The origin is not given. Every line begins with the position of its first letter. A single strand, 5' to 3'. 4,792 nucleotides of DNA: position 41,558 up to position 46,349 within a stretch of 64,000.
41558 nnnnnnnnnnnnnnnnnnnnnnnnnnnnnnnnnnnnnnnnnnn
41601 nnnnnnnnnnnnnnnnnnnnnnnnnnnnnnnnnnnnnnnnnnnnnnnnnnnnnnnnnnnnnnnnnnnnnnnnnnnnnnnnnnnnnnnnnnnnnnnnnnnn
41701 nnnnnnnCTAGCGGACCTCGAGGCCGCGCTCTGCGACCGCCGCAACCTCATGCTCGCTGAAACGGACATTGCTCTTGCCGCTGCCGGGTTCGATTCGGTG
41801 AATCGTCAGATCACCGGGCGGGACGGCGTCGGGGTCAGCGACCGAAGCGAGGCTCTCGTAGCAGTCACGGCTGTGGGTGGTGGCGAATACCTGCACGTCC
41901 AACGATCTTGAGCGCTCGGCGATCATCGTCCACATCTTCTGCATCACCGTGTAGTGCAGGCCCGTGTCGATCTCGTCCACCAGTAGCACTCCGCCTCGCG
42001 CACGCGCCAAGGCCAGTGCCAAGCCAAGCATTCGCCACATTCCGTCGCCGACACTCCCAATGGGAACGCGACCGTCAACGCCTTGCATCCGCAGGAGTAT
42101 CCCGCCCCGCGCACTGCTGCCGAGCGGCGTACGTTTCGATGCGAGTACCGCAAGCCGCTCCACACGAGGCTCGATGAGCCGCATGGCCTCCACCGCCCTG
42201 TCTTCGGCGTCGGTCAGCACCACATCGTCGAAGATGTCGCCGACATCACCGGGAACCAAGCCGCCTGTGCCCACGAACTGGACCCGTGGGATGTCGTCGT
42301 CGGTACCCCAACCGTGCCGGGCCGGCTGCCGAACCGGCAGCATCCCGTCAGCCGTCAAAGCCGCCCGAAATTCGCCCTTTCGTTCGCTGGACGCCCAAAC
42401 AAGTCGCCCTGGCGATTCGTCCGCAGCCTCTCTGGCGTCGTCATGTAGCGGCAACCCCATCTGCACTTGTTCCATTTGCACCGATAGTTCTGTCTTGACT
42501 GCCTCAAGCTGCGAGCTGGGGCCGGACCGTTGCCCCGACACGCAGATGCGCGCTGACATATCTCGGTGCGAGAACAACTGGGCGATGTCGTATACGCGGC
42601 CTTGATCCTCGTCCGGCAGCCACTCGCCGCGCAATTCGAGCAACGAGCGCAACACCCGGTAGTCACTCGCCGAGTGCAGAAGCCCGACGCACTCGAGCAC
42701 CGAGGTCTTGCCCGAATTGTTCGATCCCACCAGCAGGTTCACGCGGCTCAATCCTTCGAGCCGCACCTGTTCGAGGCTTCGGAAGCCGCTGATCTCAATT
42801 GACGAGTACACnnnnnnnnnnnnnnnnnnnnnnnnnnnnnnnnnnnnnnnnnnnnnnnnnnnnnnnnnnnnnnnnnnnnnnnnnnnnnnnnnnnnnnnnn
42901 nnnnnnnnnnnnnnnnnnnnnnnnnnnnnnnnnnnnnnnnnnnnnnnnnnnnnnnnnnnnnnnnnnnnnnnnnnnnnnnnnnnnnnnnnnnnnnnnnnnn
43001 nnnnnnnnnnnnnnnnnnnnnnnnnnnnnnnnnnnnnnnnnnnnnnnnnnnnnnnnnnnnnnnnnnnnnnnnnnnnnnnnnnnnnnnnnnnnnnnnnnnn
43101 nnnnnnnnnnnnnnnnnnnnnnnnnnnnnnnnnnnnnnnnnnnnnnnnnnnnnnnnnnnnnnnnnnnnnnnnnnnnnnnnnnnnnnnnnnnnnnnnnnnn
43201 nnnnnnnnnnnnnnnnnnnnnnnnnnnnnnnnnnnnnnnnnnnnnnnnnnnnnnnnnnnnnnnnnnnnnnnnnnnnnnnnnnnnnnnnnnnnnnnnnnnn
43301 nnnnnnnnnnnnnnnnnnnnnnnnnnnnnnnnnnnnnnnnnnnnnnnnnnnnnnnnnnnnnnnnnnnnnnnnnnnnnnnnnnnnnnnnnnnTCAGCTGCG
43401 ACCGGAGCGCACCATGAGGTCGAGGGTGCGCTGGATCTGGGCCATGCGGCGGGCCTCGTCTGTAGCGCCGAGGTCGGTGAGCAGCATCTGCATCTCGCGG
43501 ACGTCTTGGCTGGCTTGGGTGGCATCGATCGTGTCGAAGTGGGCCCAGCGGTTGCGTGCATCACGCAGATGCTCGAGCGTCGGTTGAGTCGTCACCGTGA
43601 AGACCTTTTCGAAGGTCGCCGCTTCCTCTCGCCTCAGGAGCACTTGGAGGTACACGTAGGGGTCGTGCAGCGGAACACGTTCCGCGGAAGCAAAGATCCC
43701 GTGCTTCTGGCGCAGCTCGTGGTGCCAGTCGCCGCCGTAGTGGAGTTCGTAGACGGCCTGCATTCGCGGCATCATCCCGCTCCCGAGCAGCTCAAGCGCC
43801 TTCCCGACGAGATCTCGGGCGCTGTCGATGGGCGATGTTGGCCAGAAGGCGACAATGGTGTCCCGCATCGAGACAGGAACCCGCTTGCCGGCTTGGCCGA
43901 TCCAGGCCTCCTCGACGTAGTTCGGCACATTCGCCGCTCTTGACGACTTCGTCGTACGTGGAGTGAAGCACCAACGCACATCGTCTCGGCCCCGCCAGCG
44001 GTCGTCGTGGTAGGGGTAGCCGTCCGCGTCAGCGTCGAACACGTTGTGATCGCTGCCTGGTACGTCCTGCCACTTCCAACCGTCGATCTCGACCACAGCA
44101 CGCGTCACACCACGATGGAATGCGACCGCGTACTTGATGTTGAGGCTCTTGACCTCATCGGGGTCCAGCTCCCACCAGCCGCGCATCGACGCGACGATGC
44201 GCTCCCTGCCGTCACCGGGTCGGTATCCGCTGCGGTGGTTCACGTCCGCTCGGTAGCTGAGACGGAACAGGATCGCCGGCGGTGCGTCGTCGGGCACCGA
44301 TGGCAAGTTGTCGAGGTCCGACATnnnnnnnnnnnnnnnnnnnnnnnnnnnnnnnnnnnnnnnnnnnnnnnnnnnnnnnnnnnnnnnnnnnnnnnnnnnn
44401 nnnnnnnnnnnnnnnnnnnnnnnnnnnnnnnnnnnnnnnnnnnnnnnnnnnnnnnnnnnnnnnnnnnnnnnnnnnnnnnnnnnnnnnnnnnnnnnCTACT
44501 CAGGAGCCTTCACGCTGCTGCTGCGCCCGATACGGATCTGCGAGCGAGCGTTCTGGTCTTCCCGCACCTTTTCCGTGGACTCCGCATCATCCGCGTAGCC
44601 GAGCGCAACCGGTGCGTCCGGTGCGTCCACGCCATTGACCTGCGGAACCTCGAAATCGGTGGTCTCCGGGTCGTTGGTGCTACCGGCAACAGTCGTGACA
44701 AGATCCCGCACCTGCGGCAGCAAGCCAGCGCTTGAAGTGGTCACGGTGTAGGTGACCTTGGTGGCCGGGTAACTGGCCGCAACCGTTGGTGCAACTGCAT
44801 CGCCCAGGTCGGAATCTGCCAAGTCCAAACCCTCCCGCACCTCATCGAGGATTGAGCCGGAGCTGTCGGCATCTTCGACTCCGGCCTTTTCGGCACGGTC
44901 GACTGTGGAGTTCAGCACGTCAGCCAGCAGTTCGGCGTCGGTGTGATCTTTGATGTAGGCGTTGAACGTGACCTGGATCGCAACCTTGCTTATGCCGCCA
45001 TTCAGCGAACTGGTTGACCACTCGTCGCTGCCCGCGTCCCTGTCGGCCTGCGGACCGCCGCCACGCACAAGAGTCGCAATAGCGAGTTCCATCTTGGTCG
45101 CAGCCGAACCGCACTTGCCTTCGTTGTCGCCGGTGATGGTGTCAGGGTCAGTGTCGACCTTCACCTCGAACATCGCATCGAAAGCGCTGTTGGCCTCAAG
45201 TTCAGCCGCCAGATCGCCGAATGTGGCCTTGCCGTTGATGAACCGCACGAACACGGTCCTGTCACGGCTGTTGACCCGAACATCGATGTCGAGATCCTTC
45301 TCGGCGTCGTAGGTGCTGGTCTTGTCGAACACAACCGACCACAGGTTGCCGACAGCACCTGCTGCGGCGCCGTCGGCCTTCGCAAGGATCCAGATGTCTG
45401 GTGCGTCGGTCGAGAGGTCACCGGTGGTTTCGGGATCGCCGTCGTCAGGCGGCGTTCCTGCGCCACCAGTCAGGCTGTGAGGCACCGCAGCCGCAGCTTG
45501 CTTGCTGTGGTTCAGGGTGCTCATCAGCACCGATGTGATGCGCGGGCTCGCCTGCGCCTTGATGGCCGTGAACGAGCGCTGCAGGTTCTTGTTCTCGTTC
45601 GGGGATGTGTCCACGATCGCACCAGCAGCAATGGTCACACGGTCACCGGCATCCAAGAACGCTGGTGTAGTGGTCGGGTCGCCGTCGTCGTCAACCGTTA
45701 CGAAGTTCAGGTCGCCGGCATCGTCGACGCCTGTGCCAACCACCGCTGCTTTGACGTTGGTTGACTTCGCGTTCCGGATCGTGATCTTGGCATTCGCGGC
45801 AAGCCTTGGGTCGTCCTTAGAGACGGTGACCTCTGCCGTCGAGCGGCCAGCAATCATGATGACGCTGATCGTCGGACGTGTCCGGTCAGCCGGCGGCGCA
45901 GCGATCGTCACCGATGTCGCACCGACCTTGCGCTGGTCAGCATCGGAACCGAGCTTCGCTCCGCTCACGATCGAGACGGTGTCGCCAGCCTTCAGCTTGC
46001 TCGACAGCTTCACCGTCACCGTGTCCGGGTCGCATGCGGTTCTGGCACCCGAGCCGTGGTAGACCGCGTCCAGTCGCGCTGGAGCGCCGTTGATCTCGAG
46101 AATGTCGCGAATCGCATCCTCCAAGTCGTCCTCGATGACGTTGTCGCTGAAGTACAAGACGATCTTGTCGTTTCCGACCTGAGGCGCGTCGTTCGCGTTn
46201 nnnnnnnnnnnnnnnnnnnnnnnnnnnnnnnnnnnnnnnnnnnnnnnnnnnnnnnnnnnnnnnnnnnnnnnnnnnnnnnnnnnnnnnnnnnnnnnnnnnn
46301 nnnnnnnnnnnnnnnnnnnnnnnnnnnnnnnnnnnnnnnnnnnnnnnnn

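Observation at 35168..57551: Two expressed S-layer genes plus promoterless 3' cassettes: possible gene-conversion (pilE/pilS-like) surface variation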

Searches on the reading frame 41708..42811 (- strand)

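Call 11: search_protein_families(library=pfam, proteins=[window:41708-42811:-], max_evalue=0.01)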
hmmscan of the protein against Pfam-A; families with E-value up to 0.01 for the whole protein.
window:41708-42811:- (367 aa): 6 families
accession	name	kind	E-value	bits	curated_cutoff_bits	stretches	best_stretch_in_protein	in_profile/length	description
PF13304.12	AAA_21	-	1.5e-19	71.6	27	2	245-314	229-299/304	AAA domain, putative AbiEii toxin, Type IV TA system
PF13175.12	AAA_15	-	3.2e-18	66.9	32.1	2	1-47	1-48/374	AAA ATPase domain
PF02463.25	SMC_N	-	4e-12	46.5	40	2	3-56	3-58/220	RecF/RecN/SMC N terminal domain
PF13476.12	AAA_23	-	5.5e-06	27.6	27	1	4-43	1-40/201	AAA domain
PF11398.14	DUF2813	-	2.2e-05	24.5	21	0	3-47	4-47/372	Protein of unknown function (DUF2813)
PF00005.33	ABC_tran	-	0.0082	17.2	25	0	26-137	15-109/137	ABC transporter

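Call 74: search_protein_families(library=padloc, proteins=[window:41708-42811:-], max_evalue=0.001)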
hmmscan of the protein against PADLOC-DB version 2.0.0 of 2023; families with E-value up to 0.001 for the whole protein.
window:41708-42811:- (367 aa): 90 families (the best 25 are shown)
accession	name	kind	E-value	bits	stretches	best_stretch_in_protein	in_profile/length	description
PDLC04611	PDC-M38A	-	3.3e-71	238.8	1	1-367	1-383/383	-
PDLC04608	PDC-M38A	-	9.4e-42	142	1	3-326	6-324/367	-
PDLC02336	AbiLi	-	4.5e-38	129.7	2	238-326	213-301/340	AbiLi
PDLC04610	PDC-M38A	-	8.6e-34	115.3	2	178-325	179-325/362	-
PDLC04607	PDC-M38A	-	1.1e-32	111.2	2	248-323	597-672/715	-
PDLC02980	AriA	-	6.3e-26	90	2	202-314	203-299/304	-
PDLC04609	PDC-M38A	-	1.6e-20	71.7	2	1-42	1-42/371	-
PDLC02979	AriA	-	3e-18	64.8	2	1-47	1-48/373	-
PDLC04168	GajA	-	8e-17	59.1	2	246-321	249-325/570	-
PDLC04135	mad3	-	1.9e-15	55.3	2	226-320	236-329/374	mads_3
PDLC04393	PDC-M07A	-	1.2e-14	52.2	2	252-323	286-358/435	-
PDLC03878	NsnB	-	1.4e-14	52.6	2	1-80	1-74/345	-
PDLC04541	PDC-M25A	-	4e-14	50.5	2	2-48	2-47/380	-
PDLC04175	HEC-01A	-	1.1e-13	49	1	3-52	7-55/363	-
PDLC04176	HEC-01A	-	1.5e-13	48.9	2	3-48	4-49/371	-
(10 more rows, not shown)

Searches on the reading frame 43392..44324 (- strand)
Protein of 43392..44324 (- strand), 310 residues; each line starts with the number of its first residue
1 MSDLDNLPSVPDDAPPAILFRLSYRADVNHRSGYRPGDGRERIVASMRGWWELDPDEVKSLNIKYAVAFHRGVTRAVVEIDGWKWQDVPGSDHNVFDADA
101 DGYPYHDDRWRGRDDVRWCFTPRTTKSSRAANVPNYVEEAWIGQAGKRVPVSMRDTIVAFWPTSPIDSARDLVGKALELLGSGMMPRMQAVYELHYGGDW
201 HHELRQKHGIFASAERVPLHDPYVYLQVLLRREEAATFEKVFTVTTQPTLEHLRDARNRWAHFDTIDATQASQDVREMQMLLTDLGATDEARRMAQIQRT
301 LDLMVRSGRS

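Call 35: search_protein_families(library=pfam, proteins=[window:43392-44324:-], max_evalue=0.01)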
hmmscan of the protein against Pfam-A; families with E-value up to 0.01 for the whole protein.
window:43392-44324:- (310 aa): 1 family
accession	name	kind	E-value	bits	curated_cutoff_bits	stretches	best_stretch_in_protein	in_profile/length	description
PF18731.6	HEPN_Swt1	-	1.5e-10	41.8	27.5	1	175-284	1-113/115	Swt1-like HEPN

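Call 74: search_protein_families(library=padloc, proteins=[window:43392-44324:-], max_evalue=0.001)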
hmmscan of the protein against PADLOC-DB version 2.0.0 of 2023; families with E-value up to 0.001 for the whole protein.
window:43392-44324:- (310 aa): 0 families

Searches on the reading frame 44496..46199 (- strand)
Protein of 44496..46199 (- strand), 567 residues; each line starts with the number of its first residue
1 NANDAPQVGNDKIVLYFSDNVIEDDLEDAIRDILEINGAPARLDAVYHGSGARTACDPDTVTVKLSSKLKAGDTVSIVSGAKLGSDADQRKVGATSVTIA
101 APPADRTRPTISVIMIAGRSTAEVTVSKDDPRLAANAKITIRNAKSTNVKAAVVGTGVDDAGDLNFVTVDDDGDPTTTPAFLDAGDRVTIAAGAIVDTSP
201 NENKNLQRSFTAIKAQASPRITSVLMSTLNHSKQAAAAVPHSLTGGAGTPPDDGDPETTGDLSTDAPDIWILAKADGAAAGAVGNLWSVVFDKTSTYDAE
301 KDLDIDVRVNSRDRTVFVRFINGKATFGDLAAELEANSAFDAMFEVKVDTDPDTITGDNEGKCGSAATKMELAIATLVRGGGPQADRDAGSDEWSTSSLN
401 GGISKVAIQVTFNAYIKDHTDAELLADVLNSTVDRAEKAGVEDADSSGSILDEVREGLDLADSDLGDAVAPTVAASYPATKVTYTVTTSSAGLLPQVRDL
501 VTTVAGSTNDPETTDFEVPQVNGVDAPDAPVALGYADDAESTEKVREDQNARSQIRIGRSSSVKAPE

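Call 64: find_related_loci(query=window:44496-46199:-, collection=metagenome_contigs, flank=6000)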
Query window:44496-46199:- (567 aa) in metagenome_contigs; peptide patterns used: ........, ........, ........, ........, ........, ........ (x = any residue, [..] = any of these).
145 stretches matched a pattern, but none encodes a relative of the query by tblastn (E <= 1e-3).
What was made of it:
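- Tried and rejected: A scan with the variable region of A found nothing (call 64).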

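Call 67: find_homologous_proteins(query=window:44496-46199:-, max_evalue=1e-20)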
Query window:44496-46199:- (567 aa): 92 proteins with E <= 1e-20 among 8000 candidates.
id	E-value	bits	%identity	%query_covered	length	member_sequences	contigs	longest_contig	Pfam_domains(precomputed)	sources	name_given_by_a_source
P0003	3.6e-162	559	94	50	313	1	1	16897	-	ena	-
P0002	7.0e-152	525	69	71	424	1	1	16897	-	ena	-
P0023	3.7e-149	516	56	100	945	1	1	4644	PF04122.18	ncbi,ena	-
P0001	4.8e-144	499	66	71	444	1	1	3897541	-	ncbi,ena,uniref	ncbi:hypothetical protein [Candidatus Poriferisodalis sp.]|uniref:hypothetical protein n=1 Tax=Candi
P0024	8.4e-142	492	55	100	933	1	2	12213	PF04122.18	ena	-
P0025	6.0e-141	489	54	100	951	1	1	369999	PF04122.18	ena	-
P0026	2.4e-140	487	53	100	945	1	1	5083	PF04122.18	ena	-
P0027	3.1e-140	487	53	100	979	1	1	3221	PF04122.18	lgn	-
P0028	4.3e-140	486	55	100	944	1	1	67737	PF04122.18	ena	-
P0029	3.2e-139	483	53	100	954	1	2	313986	PF04122.18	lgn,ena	-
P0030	2.6e-136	474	52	100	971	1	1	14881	PF04122.18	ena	-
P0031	1.3e-132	462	52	100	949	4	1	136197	PF04122.18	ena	-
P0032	1.7e-130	455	51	100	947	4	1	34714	PF04122.18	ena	-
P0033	8.1e-129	449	53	99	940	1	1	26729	PF04122.18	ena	-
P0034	2.0e-128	448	51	100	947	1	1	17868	PF04122.18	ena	-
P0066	3.9e-83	298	42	100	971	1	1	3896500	PF04122.18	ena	-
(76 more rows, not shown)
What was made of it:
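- Nearly all are singletons at 90% clustering, and they are 35-56% identical to A (call 67). The family is hyperdiverse (call 67).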

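Call 76: find_encoding_contigs(protein=P0066, flank=10000, max_places=2)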
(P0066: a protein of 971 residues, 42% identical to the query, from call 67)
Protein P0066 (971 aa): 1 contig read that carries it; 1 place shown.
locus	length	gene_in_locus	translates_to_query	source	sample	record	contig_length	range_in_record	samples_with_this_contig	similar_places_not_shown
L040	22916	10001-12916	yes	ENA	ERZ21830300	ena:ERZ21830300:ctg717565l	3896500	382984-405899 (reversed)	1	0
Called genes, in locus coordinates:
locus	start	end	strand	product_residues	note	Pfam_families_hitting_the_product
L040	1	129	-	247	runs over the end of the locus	PF00106:adh_short, PF08659:KR, PF13561:adh_short_C2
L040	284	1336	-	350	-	PF00296:Bac_luciferase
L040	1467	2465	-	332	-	PF02826:2-Hacid_dh_C, PF01262:AlaDh_PNT_C (weak)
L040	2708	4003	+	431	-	PF07690:MFS_1, PF00083:Sugar_tr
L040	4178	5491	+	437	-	PF20510:HgmA_N, PF04209:HgmA_C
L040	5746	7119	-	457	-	PF00296:Bac_luciferase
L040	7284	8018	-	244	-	PF00005:ABC_tran, PF13555:AAA_29 (faint), PF13304:AAA_21 (faint)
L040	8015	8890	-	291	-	PF01061:ABC2_membrane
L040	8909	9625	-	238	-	-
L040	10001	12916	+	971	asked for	PF04122:CW_binding_2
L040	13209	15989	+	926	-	PF04122:CW_binding_2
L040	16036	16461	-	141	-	-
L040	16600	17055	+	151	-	-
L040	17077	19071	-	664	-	PF07693:KAP_NTPase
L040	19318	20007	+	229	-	PF19865:DUF6338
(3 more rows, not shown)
